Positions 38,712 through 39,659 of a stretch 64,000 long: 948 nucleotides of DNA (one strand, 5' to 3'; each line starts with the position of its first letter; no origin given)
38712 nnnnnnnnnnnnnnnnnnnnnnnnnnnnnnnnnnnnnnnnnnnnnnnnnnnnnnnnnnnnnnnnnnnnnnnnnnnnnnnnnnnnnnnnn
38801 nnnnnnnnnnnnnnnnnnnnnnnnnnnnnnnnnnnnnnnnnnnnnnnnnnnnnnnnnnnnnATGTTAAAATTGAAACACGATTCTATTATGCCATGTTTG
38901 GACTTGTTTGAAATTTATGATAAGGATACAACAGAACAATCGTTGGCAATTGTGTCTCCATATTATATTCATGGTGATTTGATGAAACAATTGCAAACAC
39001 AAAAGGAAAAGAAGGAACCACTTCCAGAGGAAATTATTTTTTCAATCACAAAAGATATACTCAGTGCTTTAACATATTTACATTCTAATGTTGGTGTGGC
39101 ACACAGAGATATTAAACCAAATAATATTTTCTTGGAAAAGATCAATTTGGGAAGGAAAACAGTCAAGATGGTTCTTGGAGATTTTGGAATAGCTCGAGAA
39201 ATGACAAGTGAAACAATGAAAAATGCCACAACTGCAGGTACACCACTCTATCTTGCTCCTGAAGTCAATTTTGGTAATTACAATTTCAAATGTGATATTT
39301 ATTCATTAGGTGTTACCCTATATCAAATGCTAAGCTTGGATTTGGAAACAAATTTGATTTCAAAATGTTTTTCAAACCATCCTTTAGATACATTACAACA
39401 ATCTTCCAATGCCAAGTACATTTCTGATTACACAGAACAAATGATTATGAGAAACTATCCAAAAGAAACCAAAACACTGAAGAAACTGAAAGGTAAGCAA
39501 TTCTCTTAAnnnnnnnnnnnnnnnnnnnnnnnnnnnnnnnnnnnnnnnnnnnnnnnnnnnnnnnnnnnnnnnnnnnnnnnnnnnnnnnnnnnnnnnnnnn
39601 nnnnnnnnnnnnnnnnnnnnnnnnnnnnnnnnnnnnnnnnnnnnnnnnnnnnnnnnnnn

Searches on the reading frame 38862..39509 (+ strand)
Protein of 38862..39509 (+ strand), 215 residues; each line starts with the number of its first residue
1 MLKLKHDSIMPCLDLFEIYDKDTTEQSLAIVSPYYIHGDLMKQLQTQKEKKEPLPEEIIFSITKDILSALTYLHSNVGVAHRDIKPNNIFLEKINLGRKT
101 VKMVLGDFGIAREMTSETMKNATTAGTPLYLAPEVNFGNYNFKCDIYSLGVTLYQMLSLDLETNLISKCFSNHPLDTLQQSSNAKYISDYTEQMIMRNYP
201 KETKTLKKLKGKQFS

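Call 40: search_protein_families(library=pfam, proteins=[window:38862-39509:+], max_evalue=0.0001)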
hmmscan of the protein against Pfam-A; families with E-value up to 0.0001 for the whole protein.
window:38862-39509:+ (215 aa): 2 families
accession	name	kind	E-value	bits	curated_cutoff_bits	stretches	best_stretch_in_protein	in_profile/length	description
PF00069.31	Pkinase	-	2.7e-30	106.1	31.7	1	2-159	53-193/263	Protein kinase domain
PF07714.23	PK_Tyr_Ser-Thr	-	1.1e-19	71.2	23.1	1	3-161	57-202/258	Protein tyrosine and serine/threonine kinase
